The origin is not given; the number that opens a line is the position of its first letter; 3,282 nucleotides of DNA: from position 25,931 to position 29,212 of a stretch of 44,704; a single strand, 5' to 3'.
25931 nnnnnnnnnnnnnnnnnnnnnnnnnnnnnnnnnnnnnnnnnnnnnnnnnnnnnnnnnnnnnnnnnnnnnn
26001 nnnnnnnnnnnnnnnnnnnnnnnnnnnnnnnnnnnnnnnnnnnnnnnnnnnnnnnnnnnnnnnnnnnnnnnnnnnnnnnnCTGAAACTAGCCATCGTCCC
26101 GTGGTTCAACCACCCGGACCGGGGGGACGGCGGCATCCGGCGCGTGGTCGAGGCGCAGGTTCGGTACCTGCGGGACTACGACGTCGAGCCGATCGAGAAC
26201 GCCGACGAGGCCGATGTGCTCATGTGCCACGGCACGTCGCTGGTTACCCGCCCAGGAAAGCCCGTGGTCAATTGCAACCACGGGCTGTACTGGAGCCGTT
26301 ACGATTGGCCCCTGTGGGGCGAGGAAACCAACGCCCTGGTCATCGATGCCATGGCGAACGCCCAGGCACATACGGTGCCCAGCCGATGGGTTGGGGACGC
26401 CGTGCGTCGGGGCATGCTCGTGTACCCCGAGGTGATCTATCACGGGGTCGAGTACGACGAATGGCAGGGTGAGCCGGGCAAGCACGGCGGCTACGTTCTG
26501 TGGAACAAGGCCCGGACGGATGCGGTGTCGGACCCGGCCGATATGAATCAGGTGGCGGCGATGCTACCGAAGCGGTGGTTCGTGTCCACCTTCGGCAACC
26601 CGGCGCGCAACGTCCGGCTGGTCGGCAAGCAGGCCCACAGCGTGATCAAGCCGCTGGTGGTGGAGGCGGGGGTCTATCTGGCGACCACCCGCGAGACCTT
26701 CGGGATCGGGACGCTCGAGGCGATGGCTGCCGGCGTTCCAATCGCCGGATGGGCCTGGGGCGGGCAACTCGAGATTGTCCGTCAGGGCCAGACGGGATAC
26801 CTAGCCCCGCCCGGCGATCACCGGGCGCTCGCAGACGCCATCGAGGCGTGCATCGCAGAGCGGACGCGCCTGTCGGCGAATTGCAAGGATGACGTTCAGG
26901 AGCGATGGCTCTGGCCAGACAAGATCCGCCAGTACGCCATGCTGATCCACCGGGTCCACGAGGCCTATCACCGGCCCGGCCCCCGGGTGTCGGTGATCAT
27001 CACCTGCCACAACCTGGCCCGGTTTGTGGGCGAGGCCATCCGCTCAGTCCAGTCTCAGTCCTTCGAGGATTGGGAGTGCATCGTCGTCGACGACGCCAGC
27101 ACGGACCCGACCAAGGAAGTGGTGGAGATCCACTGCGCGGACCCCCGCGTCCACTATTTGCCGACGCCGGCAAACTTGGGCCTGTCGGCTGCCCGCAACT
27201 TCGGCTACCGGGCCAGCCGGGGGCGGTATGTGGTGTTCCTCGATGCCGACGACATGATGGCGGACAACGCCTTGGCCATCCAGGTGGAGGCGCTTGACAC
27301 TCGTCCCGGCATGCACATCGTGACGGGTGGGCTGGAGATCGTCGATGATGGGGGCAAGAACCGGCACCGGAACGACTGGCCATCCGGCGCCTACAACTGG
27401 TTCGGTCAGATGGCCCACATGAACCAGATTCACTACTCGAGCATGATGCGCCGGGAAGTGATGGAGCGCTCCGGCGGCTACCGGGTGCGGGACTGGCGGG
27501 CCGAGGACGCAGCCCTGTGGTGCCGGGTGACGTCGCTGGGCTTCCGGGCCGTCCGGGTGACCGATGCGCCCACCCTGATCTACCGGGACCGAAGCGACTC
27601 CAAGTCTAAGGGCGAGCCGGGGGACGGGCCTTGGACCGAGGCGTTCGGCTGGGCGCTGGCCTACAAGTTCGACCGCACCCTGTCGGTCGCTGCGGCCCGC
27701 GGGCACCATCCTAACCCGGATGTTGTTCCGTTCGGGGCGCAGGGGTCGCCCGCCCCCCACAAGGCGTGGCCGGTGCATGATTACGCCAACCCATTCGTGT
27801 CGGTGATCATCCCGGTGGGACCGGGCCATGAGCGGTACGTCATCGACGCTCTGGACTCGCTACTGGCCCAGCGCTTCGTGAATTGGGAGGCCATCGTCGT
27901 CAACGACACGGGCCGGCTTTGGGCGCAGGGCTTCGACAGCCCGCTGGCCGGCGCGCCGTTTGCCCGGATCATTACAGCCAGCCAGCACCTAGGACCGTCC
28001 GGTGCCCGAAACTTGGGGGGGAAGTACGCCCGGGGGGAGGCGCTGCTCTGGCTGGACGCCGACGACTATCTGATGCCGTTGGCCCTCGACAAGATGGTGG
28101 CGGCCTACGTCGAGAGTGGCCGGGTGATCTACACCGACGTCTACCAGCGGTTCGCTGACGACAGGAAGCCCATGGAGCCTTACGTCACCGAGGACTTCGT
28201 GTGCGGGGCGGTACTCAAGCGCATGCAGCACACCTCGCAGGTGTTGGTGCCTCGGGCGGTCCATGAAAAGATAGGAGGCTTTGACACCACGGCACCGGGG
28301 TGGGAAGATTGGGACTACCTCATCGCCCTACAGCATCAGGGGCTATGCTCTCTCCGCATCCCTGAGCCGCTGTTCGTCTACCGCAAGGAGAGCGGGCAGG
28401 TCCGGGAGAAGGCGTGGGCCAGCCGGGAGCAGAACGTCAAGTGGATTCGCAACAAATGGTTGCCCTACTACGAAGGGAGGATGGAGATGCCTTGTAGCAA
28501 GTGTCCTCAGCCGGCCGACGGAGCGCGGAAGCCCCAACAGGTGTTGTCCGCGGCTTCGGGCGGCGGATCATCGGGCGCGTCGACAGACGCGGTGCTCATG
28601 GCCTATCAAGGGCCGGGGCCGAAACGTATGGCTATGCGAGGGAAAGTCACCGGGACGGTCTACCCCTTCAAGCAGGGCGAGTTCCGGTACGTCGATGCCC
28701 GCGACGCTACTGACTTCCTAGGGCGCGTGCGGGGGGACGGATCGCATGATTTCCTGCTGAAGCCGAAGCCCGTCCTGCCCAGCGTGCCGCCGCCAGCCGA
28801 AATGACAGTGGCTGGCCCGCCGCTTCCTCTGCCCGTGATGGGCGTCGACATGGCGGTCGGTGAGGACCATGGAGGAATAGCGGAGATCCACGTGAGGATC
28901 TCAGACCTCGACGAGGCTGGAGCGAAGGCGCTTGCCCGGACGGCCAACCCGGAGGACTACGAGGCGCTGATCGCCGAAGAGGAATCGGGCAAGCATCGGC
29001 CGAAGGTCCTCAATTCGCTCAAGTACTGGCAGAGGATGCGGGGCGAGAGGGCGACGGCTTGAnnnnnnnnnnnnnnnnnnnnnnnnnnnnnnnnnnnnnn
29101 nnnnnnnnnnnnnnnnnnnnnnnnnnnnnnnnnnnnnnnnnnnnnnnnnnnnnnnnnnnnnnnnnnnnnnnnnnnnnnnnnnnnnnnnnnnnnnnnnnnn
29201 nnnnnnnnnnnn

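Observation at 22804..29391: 6.6-kb carbohydrate-modification island inserted inside the structural module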

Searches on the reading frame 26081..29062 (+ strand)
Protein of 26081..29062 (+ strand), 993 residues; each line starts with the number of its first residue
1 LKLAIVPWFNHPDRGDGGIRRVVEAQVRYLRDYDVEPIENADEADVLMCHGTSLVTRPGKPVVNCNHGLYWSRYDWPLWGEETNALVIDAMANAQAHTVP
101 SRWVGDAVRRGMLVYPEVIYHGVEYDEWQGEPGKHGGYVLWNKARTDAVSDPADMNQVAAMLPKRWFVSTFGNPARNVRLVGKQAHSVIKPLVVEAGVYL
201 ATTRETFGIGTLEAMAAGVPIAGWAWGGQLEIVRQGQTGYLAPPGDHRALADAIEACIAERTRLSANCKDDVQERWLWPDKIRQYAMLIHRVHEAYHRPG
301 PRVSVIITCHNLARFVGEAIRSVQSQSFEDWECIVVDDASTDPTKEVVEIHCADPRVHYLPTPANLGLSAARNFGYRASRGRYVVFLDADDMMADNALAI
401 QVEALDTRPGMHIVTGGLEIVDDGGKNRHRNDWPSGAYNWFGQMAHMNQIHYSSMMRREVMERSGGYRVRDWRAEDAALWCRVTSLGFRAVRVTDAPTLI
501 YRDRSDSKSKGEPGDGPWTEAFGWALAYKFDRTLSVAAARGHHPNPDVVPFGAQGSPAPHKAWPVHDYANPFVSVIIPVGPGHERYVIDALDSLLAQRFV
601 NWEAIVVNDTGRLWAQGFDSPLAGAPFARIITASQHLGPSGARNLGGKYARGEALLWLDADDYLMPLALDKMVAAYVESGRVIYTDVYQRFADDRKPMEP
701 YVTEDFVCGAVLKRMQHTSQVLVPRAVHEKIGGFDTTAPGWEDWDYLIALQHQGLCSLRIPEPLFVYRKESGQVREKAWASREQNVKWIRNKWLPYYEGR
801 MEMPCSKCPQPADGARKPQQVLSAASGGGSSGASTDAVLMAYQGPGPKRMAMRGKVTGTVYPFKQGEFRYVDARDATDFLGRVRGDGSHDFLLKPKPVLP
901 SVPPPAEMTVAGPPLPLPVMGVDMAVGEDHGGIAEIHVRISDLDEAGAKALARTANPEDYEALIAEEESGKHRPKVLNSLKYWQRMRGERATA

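Call 8: search_protein_families(library=pfam, proteins=[window:26081-29062:+], max_evalue=0.01)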
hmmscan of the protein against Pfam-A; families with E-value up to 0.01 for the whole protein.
window:26081-29062:+ (993 aa): 6 families
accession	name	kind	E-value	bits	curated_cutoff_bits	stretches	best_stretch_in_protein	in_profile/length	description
PF00535.33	Glycos_transf_2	-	9.8e-51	172.5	23.3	2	304-461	1-164/168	Glycosyl transferase family 2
PF10111.15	Glyco_tranf_2_2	-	5.6e-22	79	27.3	2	305-407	2-113/276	Glycosyltransferase like family 2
PF13641.12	Glyco_tranf_2_3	-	2.6e-18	67.3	27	1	301-497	1-208/230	Glycosyltransferase like family 2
PF13692.12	Glyco_trans_1_4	-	5.7e-14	53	27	1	176-258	59-140/142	Glycosyl transferases group 1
PF00534.26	Glycos_transf_1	-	6.4e-14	52.3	26.4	1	176-269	73-166/172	Glycosyl transferases group 1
PF13632.12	Glyco_trans_2_3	-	9.4e-06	26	27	0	658-791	5-142/198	Glycosyl transferase family group 2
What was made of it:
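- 26075..29062 (+): Triple glycosyltransferase: GT4 (aa 1-290), GT2 (aa 300-500), GT2 (aa 570-800), plus a conserved C-terminal module (CxxC, small beta domain, three-helix bundle). This is the conserved core of the cassette. Pfam (call 8).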

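Call 10: search_protein_families(library=phrogs, proteins=[window:26081-29062:+], max_evalue=0.001)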
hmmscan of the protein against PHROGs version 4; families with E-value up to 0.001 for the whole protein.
window:26081-29062:+ (993 aa): 9 families
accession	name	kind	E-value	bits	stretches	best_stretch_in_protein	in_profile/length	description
phrog_22088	-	unknown function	2.2e-11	44.4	1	302-398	61-161/377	-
phrog_2456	-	moron, auxiliary metabolic gene and host takeover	1.3e-10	42.3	0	605-758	36-180/239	glycosyltransferase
phrog_841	-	moron, auxiliary metabolic gene and host takeover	4.6e-10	40.5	1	302-406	3-112/309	GtrB-like O-antigen conversion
phrog_22739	-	moron, auxiliary metabolic gene and host takeover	2e-08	34.6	1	302-398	3-102/327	GtrB-like O-antigen conversion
phrog_9549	-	moron, auxiliary metabolic gene and host takeover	4.1e-08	34.4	0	313-509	13-197/221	glycosyltransferase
phrog_3692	-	moron, auxiliary metabolic gene and host takeover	4.2e-07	31.3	1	302-414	3-120/205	glycosyltransferase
phrog_14775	-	moron, auxiliary metabolic gene and host takeover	6.3e-07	30.2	0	367-428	49-108/203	glycosyltransferase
phrog_8858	-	moron, auxiliary metabolic gene and host takeover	6.6e-07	29.4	1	357-501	51-187/395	glycosyltransferase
phrog_4356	-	moron, auxiliary metabolic gene and host takeover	0.00028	21.3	1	187-222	185-221/307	glycosyltransferase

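Call 14: search_dna_similar(query=window:26081-29062:+, collection=phages, mode=protein, max_rows=30)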
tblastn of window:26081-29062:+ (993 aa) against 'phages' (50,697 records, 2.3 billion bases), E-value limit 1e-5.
Records with a match: 53; places in all: 61; records where one place covers at least 80% of the query: 0.
Best place of each record, by identity: <60% 53.
By first word of the organism name: Bacteriophage 33; Bacillus 8; Enterococcus 5; Listeria 3; Acinetobacter 2; Pseudomonas 1; uncultured 1.
By host as written in the record: - 39; Bacillus subtilis 4; Listeria monocytogenes 3; Enterococcus faecalis 2; Bacillus subtilis BEST7003 2; Pseudomonas aeruginosa 1; Bacillus sp. 1; Rosselomorea vietnamensis FJAT-46955 1.
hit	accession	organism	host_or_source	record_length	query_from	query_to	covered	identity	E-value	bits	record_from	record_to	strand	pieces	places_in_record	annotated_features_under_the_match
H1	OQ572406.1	Pseudomonas phage Y4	Pseudomonas aeruginosa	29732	301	799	44%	30.7%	2e-11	149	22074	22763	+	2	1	record has no annotation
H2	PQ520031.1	Enterococcus phage IME_EF3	-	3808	301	768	47%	24.3%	8e-6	112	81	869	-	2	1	record has no annotation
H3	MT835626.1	Bacteriophage sp.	human fecal samples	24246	266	798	35%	29.1%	2e-12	137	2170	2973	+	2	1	record has no annotation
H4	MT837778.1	Bacteriophage sp.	human fecal samples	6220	292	682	39%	25.4%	1e-6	59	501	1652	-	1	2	record has no annotation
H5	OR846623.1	Enterococcus phage Efs 1-1-1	Enterococcus faecalis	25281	275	682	41%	23.8%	3e-10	71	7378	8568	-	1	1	record has no annotation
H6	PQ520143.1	Enterococcus phage IME_EF3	-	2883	301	682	38%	24.8%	9e-11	72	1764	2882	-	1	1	record has no annotation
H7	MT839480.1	Bacteriophage sp.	human fecal samples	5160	301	774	31%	30.5%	1e-7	122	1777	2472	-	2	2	record has no annotation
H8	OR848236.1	Listeria phage LM 4-14-1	Listeria monocytogenes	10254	301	661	36%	23.8%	1e-6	59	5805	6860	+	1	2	record has no annotation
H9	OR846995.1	Listeria phage LM 4-11-1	Listeria monocytogenes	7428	301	661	36%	23.8%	2e-6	58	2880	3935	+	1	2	record has no annotation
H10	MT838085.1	Bacteriophage sp.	human fecal samples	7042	296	694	32%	25.1%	3e-8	126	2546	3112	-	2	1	record has no annotation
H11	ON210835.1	Bacillus phage 268TH002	Bacillus subtilis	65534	300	687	21%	36.0%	1e-7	119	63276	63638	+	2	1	97: glycosyltransferase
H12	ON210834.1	Bacillus phage 268TH007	Bacillus subtilis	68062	300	687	21%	36.0%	1e-7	119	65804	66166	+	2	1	101: glycosyltransferase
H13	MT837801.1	Bacteriophage sp.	human fecal samples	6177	294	680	21%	36.4%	6e-7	117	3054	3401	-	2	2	record has no annotation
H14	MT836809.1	Bacteriophage sp.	human fecal samples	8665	303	691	21%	36.1%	1e-10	129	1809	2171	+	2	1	record has no annotation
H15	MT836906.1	Bacteriophage sp.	human fecal samples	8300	304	545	24%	30.3%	5e-14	83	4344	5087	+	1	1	record has no annotation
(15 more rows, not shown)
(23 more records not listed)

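Call 16: find_related_loci(query=window:26081-29062:+, collection=viral_contigs, flank=10000)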
Query window:26081-29062:+ (993 aa) in viral_contigs; peptide patterns used: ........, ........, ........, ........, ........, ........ (x = any residue, [..] = any of these).
2 stretches matched a pattern; 2 encode a relative of the query (tblastn E <= 1e-3); 2 distinct loci.
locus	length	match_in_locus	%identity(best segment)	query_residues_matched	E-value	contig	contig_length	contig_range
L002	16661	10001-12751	50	1-914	0e+0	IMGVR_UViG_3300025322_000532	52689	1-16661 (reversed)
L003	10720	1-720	41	706-946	3e-44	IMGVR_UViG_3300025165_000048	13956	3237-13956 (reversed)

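Call 21: search_protein_families(library=ncbifam, proteins=[window:26081-29062:+], max_evalue=0.001)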
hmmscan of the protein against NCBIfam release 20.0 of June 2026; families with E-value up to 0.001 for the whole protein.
window:26081-29062:+ (993 aa): 39 families (the best 25 are shown)
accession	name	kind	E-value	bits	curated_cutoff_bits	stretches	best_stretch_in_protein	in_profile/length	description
NF047683.1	TeichurnBiosyTuaG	equivalog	7e-35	120.9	400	2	300-491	5-194/252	teichuronic acid biosynthesis protein TuaG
NF053739.1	GlytfEpsEBac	equivalog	5.2e-30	104.3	450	1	301-503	1-205/265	glycosyltransferase EpsE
NF007482.0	PRK10073.1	equivalog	1.5e-25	89.9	423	2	301-395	6-100/334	glycosyltransferase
NF050050.1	ProtGlycPglI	equivalog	1.6e-24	86.8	500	2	301-407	2-110/306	GalNAc(5)-diNAcBac-PP-undecaprenol beta-1,3-glucosyltransferase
TIGR03937.1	PgaC_IcaA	equivalog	2.3e-24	86.1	422.3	2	293-417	37-162/407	poly-beta-1,6-N-acetyl-D-glucosamine synthase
NF041875.1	EPS_EpsD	equivalog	3.1e-23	82.7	370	2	303-505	1-211/325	exopolysaccharide biosynthesis glycosyltransferase EpsD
TIGR03965.1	mycofact_glyco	equivalog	6.1e-23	81.4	280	2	289-421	63-194/467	mycofactocin biosynthesis glycosyltransferase MftF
NF007453.0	PRK10018.1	equivalog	4.6e-18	65.9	382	2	301-402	6-108/280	colanic acid biosynthesis glycosyltransferase WcaA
TIGR04017.1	WcaA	equivalog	4.8e-18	65.8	495.75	2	301-403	5-108/279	colanic acid biosynthesis glycosyltransferase WcaA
TIGR04283.1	glyco_like_mftF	equivalog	5.2e-17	62.2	182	2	303-487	1-173/221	TIGR04283 family arsenosugar biosynthesis glycosyltransferase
NF041394.1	GtaseAglG_Halo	equivalog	2.3e-16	60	440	1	302-410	2-112/304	glucosyl-dolichyl phosphate glucuronosyltransferase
NF038299.1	EPS_HpsN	equivalog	3.8e-15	55.7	425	2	301-417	1-118/317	hormogonium polysaccharide biosynthesis glycosyltransferase HpsN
NF041876.1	EPS_EpsE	equivalog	5.5e-14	52.2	400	1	176-274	276-378/389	exopolysaccharide biosynthesis GT4 family glycosyltransferase EpsE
TIGR03999.1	thiol_BshA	equivalog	4.6e-13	48.8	273.7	1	176-292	255-373/375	N-acetyl-alpha-D-glucosaminyl L-malate synthase BshA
NF053787.1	GlcN_PG_synth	equivalog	4.3e-11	42.3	480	1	199-287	266-354/361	N-acetylglucosaminyl phosphatidylglycerol synthase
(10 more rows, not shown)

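Call 46: find_homologous_proteins(query=window:26081-29062:+, max_evalue=0.001)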
Query window:26081-29062:+ (993 aa): 2257 proteins with E <= 0.001 among 8000 candidates; the best 120 are listed.
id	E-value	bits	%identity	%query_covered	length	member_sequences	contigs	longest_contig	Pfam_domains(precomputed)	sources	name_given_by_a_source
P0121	0.0e+0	2348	100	100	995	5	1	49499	PF10111.15,PF13641.13,PF00534.27,PF00535.33,PF13692.13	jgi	-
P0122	0.0e+0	2033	86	99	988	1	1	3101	PF10111.15,PF13641.13,PF00534.27,PF00535.33,PF13692.13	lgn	-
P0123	0.0e+0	1400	60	99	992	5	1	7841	PF13632.13,PF10111.15,PF13641.13,PF00534.27,PF13439.13,PF00535.33,PF13692.13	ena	-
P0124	0.0e+0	1307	56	99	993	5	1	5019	PF10111.15,PF13641.13,PF00534.27,PF00535.33,PF13692.13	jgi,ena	-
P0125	0.0e+0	1237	58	93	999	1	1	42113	PF10111.15,PF13641.13,PF00534.27,PF00535.33,PF13692.13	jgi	jgi:glycosyltransferase involved in cell wall biosynthesis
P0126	0.0e+0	1196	58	90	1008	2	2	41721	PF10111.15,PF13641.13,PF00534.27,PF00535.33,PF13692.13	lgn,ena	-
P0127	0.0e+0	1187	54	99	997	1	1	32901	PF10111.15,PF13641.13,PF00534.27,PF00535.33,PF13692.13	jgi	jgi:glycosyltransferase involved in cell wall biosynthesis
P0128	0.0e+0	1041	50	92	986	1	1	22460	PF10111.15,PF13641.13,PF00534.27,PF13524.13,PF13439.13,PF00535.33,PF13692.13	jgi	jgi:glycosyltransferase involved in cell wall biosynthesis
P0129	0.0e+0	1013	51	92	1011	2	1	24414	PF10111.15,PF13641.13,PF00534.27,PF13439.13,PF00535.33,PF13692.13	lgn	-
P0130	1.7e-298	1011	48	99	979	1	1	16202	PF10111.15,PF13641.13,PF00534.27,PF13524.13,PF00535.33,PF13692.13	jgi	-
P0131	2.1e-297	1007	52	89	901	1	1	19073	PF10111.15,PF13641.13,PF00534.27,PF13524.13,PF13439.13,PF00535.33,PF13692.13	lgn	-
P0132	4.2e-297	1006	51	92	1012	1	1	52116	PF10111.15,PF13641.13,PF00534.27,PF13439.13,PF00535.33,PF13692.13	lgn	-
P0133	5.8e-297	1006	48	99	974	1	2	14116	PF10111.15,PF13641.13,PF00534.27,PF13524.13,PF00535.33,PF13692.13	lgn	-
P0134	1.3e-296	1005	51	93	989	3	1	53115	PF10111.15,PF13641.13,PF00534.27,PF13524.13,PF00535.33,PF13692.13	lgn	-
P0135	2.4e-296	1004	49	93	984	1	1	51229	PF10111.15,PF13641.13,PF00534.27,PF13524.13,PF00535.33,PF13692.13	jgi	jgi:glycosyltransferase involved in cell wall biosynthesis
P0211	2.1e-246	839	47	86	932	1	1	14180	PF10111.15,PF13641.13,PF00534.27,PF13439.13,PF00535.33,PF13692.13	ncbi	-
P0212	2.5e-246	838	46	89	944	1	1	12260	PF10111.15,PF13641.13,PF00534.27,PF13524.13,PF13439.13,PF00535.33,PF13692.13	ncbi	-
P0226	2.0e-244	832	44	93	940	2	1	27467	PF10111.15,PF13641.13,PF00534.27,PF00535.33,PF13692.13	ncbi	-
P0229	3.4e-244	831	46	87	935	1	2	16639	PF10111.15,PF13641.13,PF00534.27,PF13524.13,PF13439.13,PF00535.33,PF13692.13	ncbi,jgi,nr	ncbi:MAG: glycosyltransferase [Chloroflexi bacterium]|nr:MAG: glycosyltransferase [Chloroflexota bac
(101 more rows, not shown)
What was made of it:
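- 26075..29062 (+): At least 2257 homologues; the top 120 are all on contigs of 62 kb or less (call 46).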

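Call 50: search_solved_structures(query=window:26081-29062:+, max_evalue=0.001)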
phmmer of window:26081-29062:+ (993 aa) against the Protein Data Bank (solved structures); distinct sequences matched with E-value up to 0.001: 32.
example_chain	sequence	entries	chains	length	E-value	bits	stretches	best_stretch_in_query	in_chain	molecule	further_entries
2z87_A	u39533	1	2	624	3.7e-19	71.2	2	288-405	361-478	Chondroitin synthase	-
2z86_A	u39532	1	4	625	3.7e-19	71.2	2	288-405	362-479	Chondroitin synthase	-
6p61_A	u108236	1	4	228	3.2e-18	68.1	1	293-424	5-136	Glycosyltransferase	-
5hea_A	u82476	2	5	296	2.2e-11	45.5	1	572-700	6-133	Putative glycosyltransferase (GalT1)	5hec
8vh7_A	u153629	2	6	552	5.2e-11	44.2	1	298-393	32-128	Heparosan synthase B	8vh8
8viw_A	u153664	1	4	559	5.3e-11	44.2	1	298-393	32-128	Heparosan synthase B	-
9jma_A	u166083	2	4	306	9.4e-11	43.4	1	303-398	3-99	GalNAc(5)-diNAcBac-PP-undecaprenol beta-1,3-glucosyltransferase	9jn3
3l7i_A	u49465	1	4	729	7.2e-10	40.4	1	302-411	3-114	Teichoic acid biosynthesis protein F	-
3l7j_A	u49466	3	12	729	7.2e-10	40.4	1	302-411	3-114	Teichoic acid biosynthesis protein F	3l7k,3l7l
3l7m_A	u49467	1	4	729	7.5e-10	40.4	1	302-411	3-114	Teichoic acid biosynthesis protein F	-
3bcv_A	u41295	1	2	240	1.9e-09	39.1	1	301-395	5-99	Putative glycosyltransferase protein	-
1h7l_A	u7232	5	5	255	3.1e-09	38.3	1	301-468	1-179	SPORE COAT POLYSACCHARIDE BIOSYNTHESIS PROTEIN SPSA | PROTEIN (SPORE COAT POLYSACCHARIDE BIOSYNTHESIS PROTEIN SPSA)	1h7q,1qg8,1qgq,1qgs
2jjm_A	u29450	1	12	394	6.4e-09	37.3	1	179-288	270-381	GLYCOSYL TRANSFERASE, GROUP 1 FAMILY PROTEIN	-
3mbo_A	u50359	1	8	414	6.9e-09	37.2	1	179-288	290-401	Glycosyltransferase, group 1 family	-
6kih_A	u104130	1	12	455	3e-08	35.1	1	177-315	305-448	Tll1590 protein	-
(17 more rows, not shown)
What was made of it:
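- Closest known: Cytoplasmic O-glycosylation of serine-rich repeat adhesins: GtfA/B. Same: GT2 domain 2 matches GalT1 (5hea, 2e-11, call 50).
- GT2 domain 2 matches GalT1 of a cytoplasmic protein O-glycosylation pathway (5hea, 2e-11, call 50).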

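Call 90: list_cluster_members(proteins=[P0229, P0211, P0212, P0226, P0069, P0079, P0086])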
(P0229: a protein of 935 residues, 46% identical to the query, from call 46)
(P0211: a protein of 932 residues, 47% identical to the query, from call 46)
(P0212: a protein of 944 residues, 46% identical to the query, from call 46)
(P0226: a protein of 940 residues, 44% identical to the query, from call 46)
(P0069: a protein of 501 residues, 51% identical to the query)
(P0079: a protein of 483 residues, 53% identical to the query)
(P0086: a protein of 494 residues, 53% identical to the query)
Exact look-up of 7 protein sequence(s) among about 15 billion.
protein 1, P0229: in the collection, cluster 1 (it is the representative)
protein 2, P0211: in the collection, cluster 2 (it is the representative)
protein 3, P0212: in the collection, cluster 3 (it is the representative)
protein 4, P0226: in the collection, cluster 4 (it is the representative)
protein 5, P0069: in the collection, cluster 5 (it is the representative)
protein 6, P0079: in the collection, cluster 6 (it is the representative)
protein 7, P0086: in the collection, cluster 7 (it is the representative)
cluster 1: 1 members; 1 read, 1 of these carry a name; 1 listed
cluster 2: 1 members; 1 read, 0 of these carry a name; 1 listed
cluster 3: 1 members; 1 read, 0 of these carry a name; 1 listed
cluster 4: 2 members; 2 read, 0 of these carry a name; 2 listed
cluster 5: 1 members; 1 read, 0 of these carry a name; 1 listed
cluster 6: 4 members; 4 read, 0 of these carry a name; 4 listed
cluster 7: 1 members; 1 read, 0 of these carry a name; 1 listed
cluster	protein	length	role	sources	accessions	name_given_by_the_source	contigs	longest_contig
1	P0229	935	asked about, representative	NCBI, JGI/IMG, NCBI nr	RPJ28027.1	MAG: glycosyltransferase [Chloroflexi bacterium] | MAG: glycosyltransferase [Chloroflexota bacterium]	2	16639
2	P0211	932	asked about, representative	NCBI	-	-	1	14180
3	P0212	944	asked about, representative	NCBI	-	-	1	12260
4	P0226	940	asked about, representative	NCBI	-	-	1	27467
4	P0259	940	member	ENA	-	-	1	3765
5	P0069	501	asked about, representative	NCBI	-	-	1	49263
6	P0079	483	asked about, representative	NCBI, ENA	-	-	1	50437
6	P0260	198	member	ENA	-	-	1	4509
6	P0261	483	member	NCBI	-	-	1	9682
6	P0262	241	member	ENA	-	-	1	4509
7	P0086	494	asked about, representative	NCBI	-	-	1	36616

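Call 96: find_related_loci(query=A3, collection=genome_contigs, flank=10000)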
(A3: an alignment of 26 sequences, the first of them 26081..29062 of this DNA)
Query A3 (993 aa) in genome_contigs; peptide patterns used: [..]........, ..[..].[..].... (x = any residue, [..] = any of these).
34 stretches matched a pattern; 8 encode a relative of the query (tblastn E <= 1e-3); 8 distinct loci.
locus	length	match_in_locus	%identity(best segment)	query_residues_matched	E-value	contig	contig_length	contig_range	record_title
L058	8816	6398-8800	45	1-805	0e+0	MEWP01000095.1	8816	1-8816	MAG: candidate division Zixibacteria bacterium RBG_16_53_22 RBG_16_scaffold_32871, whole genome shotgun sequence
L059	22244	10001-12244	39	15-793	3e-146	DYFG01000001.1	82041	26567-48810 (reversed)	MAG TPA_asm: Nitrosotalea sp. isolate BE2011_44_29 Afr_mines_BE2011_117_length_82041_cov_10_564682, whole genome shotgun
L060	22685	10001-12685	36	1-858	4e-138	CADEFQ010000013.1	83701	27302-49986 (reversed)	MAG: uncultured proteobacterium isolate Proteobacteria sp. RBC095 genome assembly, contig: MAG095_13, whole genome shotg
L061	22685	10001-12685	36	1-858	4e-138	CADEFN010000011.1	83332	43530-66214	MAG: uncultured Gemmatimonadetes bacterium isolate Gemmatimonadetes sp. RBC101 genome assembly, contig: MAG101_11, whole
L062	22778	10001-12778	35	17-958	1e-128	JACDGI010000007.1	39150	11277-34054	MAG: Anaerolineae bacterium isolate MGR_bin408 SD2908_NODE_371_length_39150_cov_1.715347, whole genome shotgun sequence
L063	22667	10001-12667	42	2-901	0e+0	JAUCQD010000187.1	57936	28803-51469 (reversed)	MAG: Methanothrix sp. isolate Bin_020 k127_629752, whole genome shotgun sequence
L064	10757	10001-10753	47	1-247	9e-59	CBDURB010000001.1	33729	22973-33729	MAG TPA_asm: uncultured bacterium isolate SRR22302374_concoct_75 genome assembly, contig: ERZ26661914.556, whole genome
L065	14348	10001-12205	33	17-775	1e-85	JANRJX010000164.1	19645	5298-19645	MAG: Chloroflexota bacterium isolate bins.419 k141_2196889, whole genome shotgun sequence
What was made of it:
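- Tried and rejected: The bins are mutually inconsistent: Zixibacteria, Nitrosotalea, Proteobacteria, Gemmatimonadetes, Methanothrix and Chloroflexota (call 96).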
